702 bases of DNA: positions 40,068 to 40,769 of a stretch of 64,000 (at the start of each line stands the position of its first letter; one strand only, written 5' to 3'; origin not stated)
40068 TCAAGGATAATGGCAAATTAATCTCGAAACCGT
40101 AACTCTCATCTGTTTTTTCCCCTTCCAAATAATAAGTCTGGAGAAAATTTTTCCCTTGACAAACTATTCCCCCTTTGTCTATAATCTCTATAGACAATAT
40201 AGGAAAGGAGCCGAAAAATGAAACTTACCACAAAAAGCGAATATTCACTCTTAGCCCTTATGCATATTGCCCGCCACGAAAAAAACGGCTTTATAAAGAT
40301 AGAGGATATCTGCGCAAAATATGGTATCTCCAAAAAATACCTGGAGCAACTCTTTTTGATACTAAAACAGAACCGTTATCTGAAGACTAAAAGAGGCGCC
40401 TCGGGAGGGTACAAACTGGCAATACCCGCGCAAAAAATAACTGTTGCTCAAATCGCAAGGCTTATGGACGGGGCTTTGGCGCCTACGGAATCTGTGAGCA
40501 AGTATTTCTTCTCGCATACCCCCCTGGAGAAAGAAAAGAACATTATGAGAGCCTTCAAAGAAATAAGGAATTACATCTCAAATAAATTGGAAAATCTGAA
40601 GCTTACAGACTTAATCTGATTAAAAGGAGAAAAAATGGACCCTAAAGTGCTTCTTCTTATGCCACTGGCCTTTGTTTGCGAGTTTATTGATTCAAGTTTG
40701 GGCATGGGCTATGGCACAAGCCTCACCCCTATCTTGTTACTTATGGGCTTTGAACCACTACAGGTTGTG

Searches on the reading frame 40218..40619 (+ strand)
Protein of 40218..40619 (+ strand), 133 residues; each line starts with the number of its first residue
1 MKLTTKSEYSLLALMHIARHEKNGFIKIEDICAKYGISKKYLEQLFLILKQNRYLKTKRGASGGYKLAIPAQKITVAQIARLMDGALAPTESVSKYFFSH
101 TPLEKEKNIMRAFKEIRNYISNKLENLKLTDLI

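Call 6: search_protein_families(library=pfam, proteins=[window:40218-40619:+])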
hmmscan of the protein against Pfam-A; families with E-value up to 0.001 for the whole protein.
window:40218-40619:+ (133 aa): 2 families
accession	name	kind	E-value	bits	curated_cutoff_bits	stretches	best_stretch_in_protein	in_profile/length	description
PF02082.26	Rrf2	-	1.2e-28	100.3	30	1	3-133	1-130/132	Iron-dependent Transcriptional regulator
PF20306.3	Sp-DndD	-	1.3e-05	25.7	27.2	1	28-58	6-36/51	Small protein found in certain Dnd DNA modification systems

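Call 7: search_protein_families(library=ncbifam, proteins=[window:40218-40619:+], max_evalue=0.001)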
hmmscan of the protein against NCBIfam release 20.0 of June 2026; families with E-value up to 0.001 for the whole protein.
window:40218-40619:+ (133 aa): 8 families
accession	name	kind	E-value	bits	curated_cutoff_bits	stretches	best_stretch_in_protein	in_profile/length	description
TIGR00738.1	rrf2_super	superfamily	1.7e-30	105.6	73.3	1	1-133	1-131/132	Rrf2 family transcriptional regulator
TIGR02010.1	IscR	equivalog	1.7e-21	76.5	207.55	1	1-132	1-129/135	Fe-S cluster assembly transcriptional regulator IscR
NF047409.1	Cys_reg_CymR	equivalog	1.5e-20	73.8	195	1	1-133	1-124/139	cysteine metabolism transcriptional regulator CymR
NF008110.0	PRK10857.1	equivalog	4.4e-16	59.1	275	1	1-96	1-96/164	Fe-S cluster assembly transcriptional regulator IscR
NF008886.0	PRK11920.1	equivalog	5.8e-13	48.8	193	1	1-132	1-130/153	iron-responsive transcriptional regulator RirA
NF008240.0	PRK11014.1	equivalog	2.3e-11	43.9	182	1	1-133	1-128/141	nitric oxide-sensing transcriptional repressor NsrR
TIGR02944.1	suf_reg_Xantho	equivalog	2.7e-11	44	110.65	1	2-131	3-129/130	SUF system Fe-S cluster assembly regulator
NF041852.1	trans_reg_HypR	equivalog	0.00061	19.8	180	1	14-81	12-78/139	redox-sensitive transcriptional regulator HypR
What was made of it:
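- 40218..40619 (+): rrf2: 133-aa Rrf2-family regulator of the cysteine-ligand-free clade (loop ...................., residues 84-103). It falls below the IscR, CymR, NsrR and RirA equivalog cut-offs (call 7).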

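Call 8: find_related_loci(query=window:40218-40619:+, collection=genome_contigs, flank=3000)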
Query window:40218-40619:+ (133 aa) in genome_contigs; peptide patterns used: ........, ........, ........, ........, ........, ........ (x = any residue, [..] = any of these).
213 stretches matched a pattern; 19 encode a relative of the query (tblastn E <= 1e-3); 19 distinct loci.
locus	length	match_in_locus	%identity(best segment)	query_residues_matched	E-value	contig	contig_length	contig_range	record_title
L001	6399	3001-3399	80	1-133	8e-72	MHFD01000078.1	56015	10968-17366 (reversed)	MAG: Omnitrophica bacterium RBG_13_46_9 RBG_13_scaffold_739, whole genome shotgun sequence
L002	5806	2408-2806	73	1-133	9e-65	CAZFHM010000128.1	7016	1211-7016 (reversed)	MAG TPA_asm: uncultured Pirellulales bacterium isolate binchicken_co34_544 genome assembly, contig: NODE_19257_length_70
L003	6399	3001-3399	71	1-133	2e-64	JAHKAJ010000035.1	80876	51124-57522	MAG: Candidatus Omnitrophota bacterium isolate Undefined_mixed_planktonic.mb.33 Undefined_mixed_pl.mb.33_k141_1377934, w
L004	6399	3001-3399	74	1-133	4e-64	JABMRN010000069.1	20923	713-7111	MAG: Candidatus Omnitrophota bacterium isolate bin.93 k141_1405517, whole genome shotgun sequence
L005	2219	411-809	74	1-133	6e-65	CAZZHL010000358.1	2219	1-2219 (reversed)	MAG TPA_asm: uncultured Pirellulales bacterium isolate binchicken_co34_270 genome assembly, contig: NODE_92467_length_22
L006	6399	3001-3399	73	1-133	6e-63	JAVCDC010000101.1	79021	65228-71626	MAG: Candidatus Tritonobacter lacicola isolate MAG_3300035698_867 Ga0374944_519751, whole genome shotgun sequence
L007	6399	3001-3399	73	1-133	4e-63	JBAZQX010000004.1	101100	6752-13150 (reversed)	MAG: Candidatus Doudnabacteria bacterium isolate SO_2017_SWC_9 scaffold_239_c1_LP-4_2017, whole genome shotgun sequence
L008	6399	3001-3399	71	1-133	1e-62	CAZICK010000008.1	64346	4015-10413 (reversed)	MAG TPA_asm: uncultured Pirellulales bacterium isolate binchicken_co234_319 genome assembly, contig: NODE_114_length_643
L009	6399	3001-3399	74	1-133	9e-63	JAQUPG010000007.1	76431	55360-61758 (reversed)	MAG: Patescibacteria group bacterium isolate STD1_219 NODE_639_length_76431_cov_6.331319_Sandtown_D1, whole genome shotg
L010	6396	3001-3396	70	1-132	2e-62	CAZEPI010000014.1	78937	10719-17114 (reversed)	MAG TPA_asm: uncultured Pirellulales bacterium isolate SRP068000_co1_128 genome assembly, contig: NODE_200_length_78937_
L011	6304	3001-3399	70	1-133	3e-62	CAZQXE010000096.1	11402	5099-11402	MAG TPA_asm: uncultured Pirellulales bacterium isolate binchicken_co116_398 genome assembly, contig: NODE_6306_length_11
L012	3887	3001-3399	68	1-133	8e-62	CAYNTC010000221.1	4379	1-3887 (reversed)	MAG TPA_asm: uncultured Pirellulales bacterium isolate binchicken_co34_499 genome assembly, contig: NODE_36769_length_43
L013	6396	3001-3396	70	1-132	3e-61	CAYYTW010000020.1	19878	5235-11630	MAG TPA_asm: uncultured Candidatus Saccharibacteria bacterium isolate binchicken_co75_197 genome assembly, contig: NODE_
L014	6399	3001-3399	71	1-133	6e-61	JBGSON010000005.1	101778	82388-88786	MAG: Candidatus Gracilibacteria bacterium isolate JTS-AC281 k141_2145976, whole genome shotgun sequence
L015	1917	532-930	68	1-133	2e-62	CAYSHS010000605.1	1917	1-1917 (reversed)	MAG TPA_asm: uncultured Pirellulales bacterium isolate binchicken_co129_178 genome assembly, contig: NODE_273407_length_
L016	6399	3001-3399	50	1-133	2e-45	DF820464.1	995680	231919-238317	Bacterium UASB270 DNA, scaffold: UASB270_scaffold_2, whole genome shotgun sequence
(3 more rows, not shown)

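Call 9: search_solved_structures(query=window:40218-40619:+, max_evalue=0.001, show_alignments=3)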
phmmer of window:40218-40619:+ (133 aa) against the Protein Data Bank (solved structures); distinct sequences matched with E-value up to 0.001: 9.
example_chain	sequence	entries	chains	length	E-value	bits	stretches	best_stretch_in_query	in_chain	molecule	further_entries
4cic_A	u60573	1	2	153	1.9e-18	70.2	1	1-132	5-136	TRANSCRIPTIONAL REGULATOR, BADM/RRF2 FAMILY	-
3t8r_A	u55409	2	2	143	3.2e-15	59.8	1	1-106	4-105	Staphylococcus aureus CymR | Staphylococcus aureus CymR (oxidized form)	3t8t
4hf0_A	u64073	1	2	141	7.6e-13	52.1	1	1-94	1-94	HTH-type transcriptional regulator IscR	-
4hf1_A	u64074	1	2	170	1.3e-12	51.4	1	1-94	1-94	HTH-type transcriptional regulator IscR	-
4chu_A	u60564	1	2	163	1.3e-12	51.4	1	2-95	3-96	HTH-TYPE TRANSCRIPTIONAL REGULATOR ISCR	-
4hf2_A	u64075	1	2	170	9.4e-12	48.6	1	1-94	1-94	HTH-type transcriptional regulator IscR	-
3lwf_A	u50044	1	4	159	2.7e-11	47.2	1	1-95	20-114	Putative transcriptional regulator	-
2y75_A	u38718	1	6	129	4.1e-11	46.6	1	1-94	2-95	HTH-TYPE TRANSCRIPTIONAL REGULATOR CYMR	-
7zpn_A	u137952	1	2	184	2.9e-10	43.8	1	1-88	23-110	HTH-type transcriptional regulator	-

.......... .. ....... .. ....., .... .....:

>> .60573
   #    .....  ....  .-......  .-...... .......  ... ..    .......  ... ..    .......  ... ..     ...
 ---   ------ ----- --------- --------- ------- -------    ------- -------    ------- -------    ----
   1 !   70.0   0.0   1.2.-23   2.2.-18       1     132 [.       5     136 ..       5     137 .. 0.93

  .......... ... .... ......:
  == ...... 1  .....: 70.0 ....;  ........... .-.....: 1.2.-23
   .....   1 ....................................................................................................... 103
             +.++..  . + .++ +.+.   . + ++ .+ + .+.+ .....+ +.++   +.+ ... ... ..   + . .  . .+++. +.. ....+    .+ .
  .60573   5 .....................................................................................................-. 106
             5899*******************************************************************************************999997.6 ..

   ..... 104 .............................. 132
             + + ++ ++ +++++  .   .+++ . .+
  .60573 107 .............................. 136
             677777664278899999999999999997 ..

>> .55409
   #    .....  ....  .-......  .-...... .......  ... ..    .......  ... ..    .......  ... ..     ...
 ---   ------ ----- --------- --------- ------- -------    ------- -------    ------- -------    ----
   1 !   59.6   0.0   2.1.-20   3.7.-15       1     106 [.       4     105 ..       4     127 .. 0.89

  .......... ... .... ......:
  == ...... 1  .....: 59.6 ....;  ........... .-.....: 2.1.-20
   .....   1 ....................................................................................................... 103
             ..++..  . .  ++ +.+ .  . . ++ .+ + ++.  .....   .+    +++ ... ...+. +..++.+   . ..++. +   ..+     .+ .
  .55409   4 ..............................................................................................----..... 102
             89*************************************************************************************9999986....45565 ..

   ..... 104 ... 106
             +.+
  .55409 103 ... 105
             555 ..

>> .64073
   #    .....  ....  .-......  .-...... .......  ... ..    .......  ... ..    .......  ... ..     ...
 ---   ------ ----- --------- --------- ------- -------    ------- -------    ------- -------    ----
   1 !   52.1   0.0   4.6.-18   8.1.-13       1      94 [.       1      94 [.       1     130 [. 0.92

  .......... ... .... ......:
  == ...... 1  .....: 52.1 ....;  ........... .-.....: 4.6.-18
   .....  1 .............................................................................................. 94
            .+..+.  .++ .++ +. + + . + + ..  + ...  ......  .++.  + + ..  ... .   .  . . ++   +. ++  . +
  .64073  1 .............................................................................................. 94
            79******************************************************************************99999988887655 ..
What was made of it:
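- Closest known: IscR, in particular the apo-IscR and Thermincola potens IscR type. Same: Best PDB sequence hit (4cic, E 1.9e-18, aligned over residues 1-132, call 9).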

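Call 14: search_protein_families(library=pfam, proteins=[L002:2856-3830:+, L002:3876-4766:+, L002:4768-5619:+, L007:3437-4486:+, L007:4461-5219:+, L007:5173-6015:+, L013:3470-4354:+, L013:4382-5293:+, L001:3605-4270:+, L001:4222-5031:+])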
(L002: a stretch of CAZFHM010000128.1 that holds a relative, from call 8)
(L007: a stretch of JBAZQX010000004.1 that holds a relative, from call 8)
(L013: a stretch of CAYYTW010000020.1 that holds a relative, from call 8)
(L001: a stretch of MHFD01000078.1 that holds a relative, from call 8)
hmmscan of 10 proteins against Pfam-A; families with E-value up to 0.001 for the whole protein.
L002:2856-3830:+ (324 aa): 1 family
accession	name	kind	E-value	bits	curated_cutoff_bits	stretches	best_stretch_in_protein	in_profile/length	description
PF12849.12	PBP_like_2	-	2.6e-28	99.9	27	1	30-296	3-266/267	PBP superfamily domain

L002:3876-4766:+ (296 aa): 1 family
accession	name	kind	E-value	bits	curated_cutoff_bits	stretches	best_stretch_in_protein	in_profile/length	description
PF00528.27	BPD_transp_1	-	7.9e-21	75.1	26.4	1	89-288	4-179/184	Binding-protein-dependent transport system inner membrane component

L002:4768-5619:+ (283 aa): 1 family
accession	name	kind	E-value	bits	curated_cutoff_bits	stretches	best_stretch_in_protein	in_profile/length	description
PF00528.27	BPD_transp_1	-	4e-18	66.2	26.4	1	95-281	10-182/184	Binding-protein-dependent transport system inner membrane component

L007:3437-4486:+ (349 aa): 3 families
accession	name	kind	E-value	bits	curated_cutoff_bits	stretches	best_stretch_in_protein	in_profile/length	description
PF13379.11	NMT1_2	-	1.9e-35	123.4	24.7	1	40-278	4-249/252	NMT1-like family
PF09084.16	NMT1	-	2.7e-14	54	20.5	1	146-273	88-216/216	NMT1/THI5 like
PF12974.12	Phosphonate-bd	-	6.5e-05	22.9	27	1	75-180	30-135/242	ABC transporter, phosphonate, periplasmic substrate-binding protein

L007:4461-5219:+ (252 aa): 5 families
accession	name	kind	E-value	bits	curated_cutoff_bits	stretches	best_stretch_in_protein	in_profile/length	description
PF00005.33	ABC_tran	-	5.8e-32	111.6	25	1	22-154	1-137/137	ABC transporter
PF13304.12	AAA_21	-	1.2e-09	39.2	27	1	119-185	231-299/304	AAA domain, putative AbiEii toxin, Type IV TA system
PF02463.25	SMC_N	-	2.6e-05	24.2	40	0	118-184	129-197/220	RecF/RecN/SMC N terminal domain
PF03193.22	RsgA_GTPase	-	4.1e-05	23.9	30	1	28-58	102-132/174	RsgA GTPase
PF13401.12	AAA_22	-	0.00079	20.2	27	0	33-151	6-92/130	AAA domain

L007:5173-6015:+ (280 aa): 1 family
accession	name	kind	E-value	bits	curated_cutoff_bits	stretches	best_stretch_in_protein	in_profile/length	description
PF00528.27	BPD_transp_1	-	4.7e-18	66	26.4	1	102-271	1-181/184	Binding-protein-dependent transport system inner membrane component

L013:3470-4354:+ (294 aa): 1 family
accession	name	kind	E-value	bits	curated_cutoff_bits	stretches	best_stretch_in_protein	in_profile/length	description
PF04072.20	LCM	-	2.7e-06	27.8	22.3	1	34-175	41-182/187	Leucine carboxyl methyltransferase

L013:4382-5293:+ (303 aa): 1 family
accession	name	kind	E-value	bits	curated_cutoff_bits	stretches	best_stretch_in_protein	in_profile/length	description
PF01226.23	Form_Nir_trans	-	3.2e-76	256.3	34.6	1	25-289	1-240/240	Formate/nitrite transporter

L001:3605-4270:+ (221 aa): 1 family
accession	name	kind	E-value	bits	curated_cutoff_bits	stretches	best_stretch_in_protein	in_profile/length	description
PF10677.15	DUF2490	-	1.4e-31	110.2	29.8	1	32-205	1-180/186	Protein of unknown function (DUF2490)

L001:4222-5031:+ (269 aa): 1 family
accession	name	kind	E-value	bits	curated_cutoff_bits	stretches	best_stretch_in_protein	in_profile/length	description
PF01925.25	TauE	-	2.5e-37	129.2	32.6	1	29-266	2-237/237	Sulfite exporter TauE/SafE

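Call 15: search_protein_families(library=ncbifam, proteins=[L002:2856-3830:+, L002:3876-4766:+, L002:4768-5619:+, L007:3437-4486:+, L007:5173-6015:+, L013:3470-4354:+, L013:4382-5293:+, L008:3487-4449:+], max_evalue=0.00001)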
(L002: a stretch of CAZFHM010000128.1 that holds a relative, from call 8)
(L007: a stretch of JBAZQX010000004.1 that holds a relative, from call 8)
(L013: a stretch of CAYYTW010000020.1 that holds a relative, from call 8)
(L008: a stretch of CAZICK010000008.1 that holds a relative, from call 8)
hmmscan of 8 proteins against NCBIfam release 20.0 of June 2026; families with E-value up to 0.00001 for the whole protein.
L002:2856-3830:+ (324 aa): 2 families
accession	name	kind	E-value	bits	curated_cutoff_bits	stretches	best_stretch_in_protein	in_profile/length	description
TIGR02136.1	ptsS_2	subfamily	2.6e-33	115.5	206.6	1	4-308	4-294/295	phosphate ABC transporter substrate-binding protein PstS family protein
TIGR00975.1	3a0107s03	equivalog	1.3e-19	70.4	205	1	39-318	1-307/315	phosphate ABC transporter substrate-binding protein PstS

L002:3876-4766:+ (296 aa): 15 families
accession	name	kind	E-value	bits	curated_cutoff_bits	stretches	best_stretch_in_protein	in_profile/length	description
TIGR02138.1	phosphate_pstC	equivalog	6.9e-82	274.8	196.45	1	13-290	6-294/296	phosphate ABC transporter permease subunit PstC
TIGR00974.1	3a0107s02c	equivalog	4.6e-56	189.9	193.45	1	23-290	14-269/272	phosphate ABC transporter permease PstA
NF008435.0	PRK11275.1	equivalog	5e-39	134.2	502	1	19-293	27-314/319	phosphate ABC transporter permease PstC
NF008430.0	PRK11268.1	equivalog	1.4e-24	86.7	439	1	41-289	55-291/295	phosphate ABC transporter permease PstA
NF038017.1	ABC_perm1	subfamily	1.7e-16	60.7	100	1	74-233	4-155/184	ABC transporter permease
TIGR02141.1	modB_ABC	equivalog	7.1e-16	58.5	182.6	1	71-233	3-164/208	molybdate ABC transporter permease subunit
TIGR01581.1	Mo_ABC_porter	hypoth_equivalog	4.1e-13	49.3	210.3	1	68-275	23-224/225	ABC transporter permease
TIGR02139.1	permease_CysT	equivalog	6.2e-12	45.7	246.1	1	41-277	19-255/265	sulfate ABC transporter permease subunit CysT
TIGR00969.1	3a0106s02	subfamily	1.4e-11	44.4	240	1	46-272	38-259/272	sulfate ABC transporter permease subunit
NF008208.0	PRK10971.1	equivalog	2.2e-11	43.8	415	1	72-232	64-223/277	sulfate/thiosulfate ABC transporter permease CysT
NF006939.0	PRK09421.1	equivalog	4.4e-10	39.4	262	1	68-275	12-216/230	molybdate ABC transporter permease subunit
TIGR02140.1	permease_CysW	equivalog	4.2e-08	33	329.1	1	69-278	46-251/261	sulfate ABC transporter permease subunit CysW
TIGR03255.1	PhnV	equivalog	3.1e-07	30.3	358.7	1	80-238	80-231/270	2-aminoethylphosphonate ABC transport system, membrane component PhnV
TIGR03226.1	PhnU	equivalog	1.2e-06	28.3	283.45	1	149-237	177-268/311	2-aminoethylphosphonate ABC transporter permease subunit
NF011624.0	PRK15050.1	equivalog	3.8e-06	26.2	247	1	150-235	160-248/297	2-aminoethylphosphonate ABC transporter permease subunit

L002:4768-5619:+ (283 aa): 16 families
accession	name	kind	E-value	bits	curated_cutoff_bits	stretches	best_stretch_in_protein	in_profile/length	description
TIGR00974.1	3a0107s02c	equivalog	8.9e-61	205.4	193.45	1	10-277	3-270/272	phosphate ABC transporter permease PstA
NF008430.0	PRK11268.1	equivalog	4.3e-44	150.7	439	1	3-274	22-290/295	phosphate ABC transporter permease PstA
TIGR02138.1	phosphate_pstC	equivalog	2.2e-40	138.6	196.45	1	9-277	2-295/296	phosphate ABC transporter permease subunit PstC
TIGR02139.1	permease_CysT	equivalog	1.1e-12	48.2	246.1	1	131-273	124-254/265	sulfate ABC transporter permease subunit CysT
NF008435.0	PRK11275.1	equivalog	2.2e-12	46.7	502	1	138-279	171-314/319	phosphate ABC transporter permease PstC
TIGR01581.1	Mo_ABC_porter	hypoth_equivalog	2.7e-11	43.4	210.3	1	64-265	21-221/225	ABC transporter permease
NF006939.0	PRK09421.1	equivalog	2.3e-10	40.3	262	1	124-274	78-221/230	molybdate ABC transporter permease subunit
TIGR02141.1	modB_ABC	equivalog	3.7e-10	39.8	182.6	1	124-273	66-201/208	molybdate ABC transporter permease subunit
NF038017.1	ABC_perm1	subfamily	2.3e-09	37.5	100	1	69-215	1-149/184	ABC transporter permease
TIGR01097.1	PhnE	equivalog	9.7e-09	35.1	216.7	1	31-209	29-199/252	phosphonate ABC transporter, permease protein PhnE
TIGR03416.1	ABC_choXWV_perm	equivalog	2.8e-08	33.5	363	1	15-198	44-211/267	choline ABC transporter permease subunit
NF008196.0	PRK10952.1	equivalog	3.6e-08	32.6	439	1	63-198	144-269/356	glycine betaine/L-proline ABC transporter permease ProW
NF008208.0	PRK10971.1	equivalog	2.6e-07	30.4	415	1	61-281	78-274/277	sulfate/thiosulfate ABC transporter permease CysT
NF043074.1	MMSYN1_0196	equivalog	4.2e-07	29.5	350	1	11-278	15-267/277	spermidine/putrescine ABC transporter permease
TIGR00969.1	3a0106s02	subfamily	5.1e-07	29.4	240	1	135-272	141-268/272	sulfate ABC transporter permease subunit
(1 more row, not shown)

L007:3437-4486:+ (349 aa): 6 families
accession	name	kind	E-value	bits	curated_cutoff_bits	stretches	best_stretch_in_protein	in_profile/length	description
TIGR01728.1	SsuA_fam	subfamily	8e-63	212.4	163.5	1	44-341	1-289/290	aliphatic sulfonate ABC transporter substrate-binding protein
NF040735.1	SBP_SaoX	equivalog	3.3e-21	75.7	300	1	42-278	3-230/330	ABC transporter substrate-binding subunit SaoX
TIGR01729.1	taurine_ABC_bnd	equivalog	9.4e-11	41.7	304.25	1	57-271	12-218/300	taurine ABC transporter substrate-binding protein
NF008553.0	PRK11480.1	equivalog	4.3e-10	39.3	490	1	53-273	32-242/320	taurine ABC transporter substrate-binding protein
NF008588.0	PRK11553.1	subfamily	2.9e-08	33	299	1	42-237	27-215/319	aliphatic sulfonate ABC transporter substrate-binding protein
TIGR01098.1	3A0109s03R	subfamily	1.1e-06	28.4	112.05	1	1-156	1-145/253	phosphate/phosphite/phosphonate ABC transporter substrate-binding protein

L007:5173-6015:+ (280 aa): 7 families
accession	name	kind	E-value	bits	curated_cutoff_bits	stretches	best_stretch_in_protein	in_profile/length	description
NF040733.1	ABC_perm_U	equivalog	1.1e-35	123.3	295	1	34-265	9-239/251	ABC transporter permease subunit SaoP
NF007545.0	PRK10160.1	equivalog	1.7e-27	96.5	342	1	23-261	17-257/275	taurine ABC transporter permease TauC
NF008470.0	PRK11365.1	equivalog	5.2e-26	91.6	347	1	43-261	21-239/263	aliphatic sulfonate ABC transporter permease SsuC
TIGR01183.1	ntrB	equivalog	1.1e-22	80.8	209.05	1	77-264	12-199/202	nitrate ABC transporter permease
TIGR03416.1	ABC_choXWV_perm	equivalog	5.3e-12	45.8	363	1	27-263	33-266/267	choline ABC transporter permease subunit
NF008196.0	PRK10952.1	equivalog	4.4e-08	32.3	439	1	95-263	157-324/356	glycine betaine/L-proline ABC transporter permease ProW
TIGR01097.1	PhnE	equivalog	4.1e-07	29.7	216.7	1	32-262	4-242/252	phosphonate ABC transporter, permease protein PhnE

L013:3470-4354:+ (294 aa): 1 family
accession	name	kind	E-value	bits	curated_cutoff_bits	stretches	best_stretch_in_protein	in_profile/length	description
TIGR00027.1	mthyl_TIGR00027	subfamily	2.2e-06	27.3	93.55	1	39-249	44-246/259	SAM-dependent methyltransferase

L013:4382-5293:+ (303 aa): 5 families
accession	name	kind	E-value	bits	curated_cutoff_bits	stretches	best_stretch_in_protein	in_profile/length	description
TIGR04060.1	formate_focA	equivalog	2.4e-82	276.1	290.1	1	25-292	2-267/268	formate transporter FocA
NF008069.0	PRK10805.1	equivalog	5.4e-77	259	440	1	13-294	2-281/285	formate transporter FocA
TIGR00790.1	fnt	subfamily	2.3e-71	240.2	232.3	1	43-292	7-238/239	formate/nitrite family transporter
NF007261.0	PRK09713.1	exception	7.6e-51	173.3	499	1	27-294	16-280/282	formate transporter FocB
NF008595.0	PRK11562.1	equivalog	5.1e-24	85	293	1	45-292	27-250/268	nitrite transporter NirC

L008:3487-4449:+ (320 aa): 3 families
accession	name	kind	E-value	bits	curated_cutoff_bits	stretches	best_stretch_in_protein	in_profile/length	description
TIGR02136.1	ptsS_2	subfamily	1.1e-37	129.8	206.6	1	5-305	6-295/295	phosphate ABC transporter substrate-binding protein PstS family protein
TIGR00975.1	3a0107s03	equivalog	7.1e-19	68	205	1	35-317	1-310/315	phosphate ABC transporter substrate-binding protein PstS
NF008171.0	PRK10918.1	equivalog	7.1e-07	28.5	339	1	35-184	29-181/346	phosphate ABC transporter substrate-binding protein PstS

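Call 18: find_related_loci(query=A1, collection=metagenome_contigs, flank=4000)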
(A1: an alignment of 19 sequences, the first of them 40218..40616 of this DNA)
Query A1 (133 aa) in metagenome_contigs; peptide patterns used: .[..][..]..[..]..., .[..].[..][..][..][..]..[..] (x = any residue, [..] = any of these).
600 stretches matched a pattern (row limit reached: there are more); 567 encode a relative of the query (tblastn E <= 1e-3); the best 80 are kept; 80 distinct loci.
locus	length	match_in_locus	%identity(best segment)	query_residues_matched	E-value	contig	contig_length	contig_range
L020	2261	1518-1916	77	1-133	1e-69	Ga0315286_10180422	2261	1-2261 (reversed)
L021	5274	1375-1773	75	1-133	5e-68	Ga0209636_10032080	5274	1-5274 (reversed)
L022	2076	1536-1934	74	1-133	3e-69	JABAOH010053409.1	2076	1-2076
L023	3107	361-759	77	1-133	1e-66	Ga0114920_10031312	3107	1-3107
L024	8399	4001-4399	73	1-133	3e-64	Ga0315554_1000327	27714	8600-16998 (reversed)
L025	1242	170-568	71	1-133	1e-67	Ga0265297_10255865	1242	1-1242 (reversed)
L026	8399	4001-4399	70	1-133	5e-63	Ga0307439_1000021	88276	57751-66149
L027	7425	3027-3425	70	1-133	5e-63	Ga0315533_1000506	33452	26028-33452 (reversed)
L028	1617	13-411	71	1-133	5e-65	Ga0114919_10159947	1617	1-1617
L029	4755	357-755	73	1-133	8e-63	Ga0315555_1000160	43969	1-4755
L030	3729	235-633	69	1-133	1e-62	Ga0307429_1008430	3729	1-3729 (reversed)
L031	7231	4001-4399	72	1-133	2e-62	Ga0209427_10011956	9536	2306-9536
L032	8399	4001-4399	72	1-133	2e-62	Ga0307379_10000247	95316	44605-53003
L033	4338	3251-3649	73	1-133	8e-62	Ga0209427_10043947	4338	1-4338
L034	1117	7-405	69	1-133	8e-65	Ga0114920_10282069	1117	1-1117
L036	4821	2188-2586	70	1-133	5e-60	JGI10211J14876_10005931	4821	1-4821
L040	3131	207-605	65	1-133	4e-58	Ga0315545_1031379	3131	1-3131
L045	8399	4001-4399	63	1-133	3e-56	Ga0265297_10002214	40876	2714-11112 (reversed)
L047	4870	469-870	63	1-133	7e-56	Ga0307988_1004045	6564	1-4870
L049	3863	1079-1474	61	1-132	2e-54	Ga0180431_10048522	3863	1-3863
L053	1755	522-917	55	1-132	5e-50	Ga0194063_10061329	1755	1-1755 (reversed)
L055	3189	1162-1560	53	1-133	2e-47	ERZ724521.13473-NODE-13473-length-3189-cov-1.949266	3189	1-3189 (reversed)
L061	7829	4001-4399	50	1-133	3e-44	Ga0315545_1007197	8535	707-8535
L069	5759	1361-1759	48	1-133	7e-42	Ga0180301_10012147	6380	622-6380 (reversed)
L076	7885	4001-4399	52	1-133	4e-39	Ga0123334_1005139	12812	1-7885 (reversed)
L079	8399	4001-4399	50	1-133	6e-38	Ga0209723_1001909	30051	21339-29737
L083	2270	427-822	47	1-132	4e-37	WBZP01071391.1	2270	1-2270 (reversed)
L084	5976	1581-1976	43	1-132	1e-36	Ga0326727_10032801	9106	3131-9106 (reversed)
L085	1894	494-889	50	1-133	1e-35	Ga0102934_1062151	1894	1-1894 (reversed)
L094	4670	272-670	39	1-133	1e-28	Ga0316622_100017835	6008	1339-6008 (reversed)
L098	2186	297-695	38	1-133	3e-27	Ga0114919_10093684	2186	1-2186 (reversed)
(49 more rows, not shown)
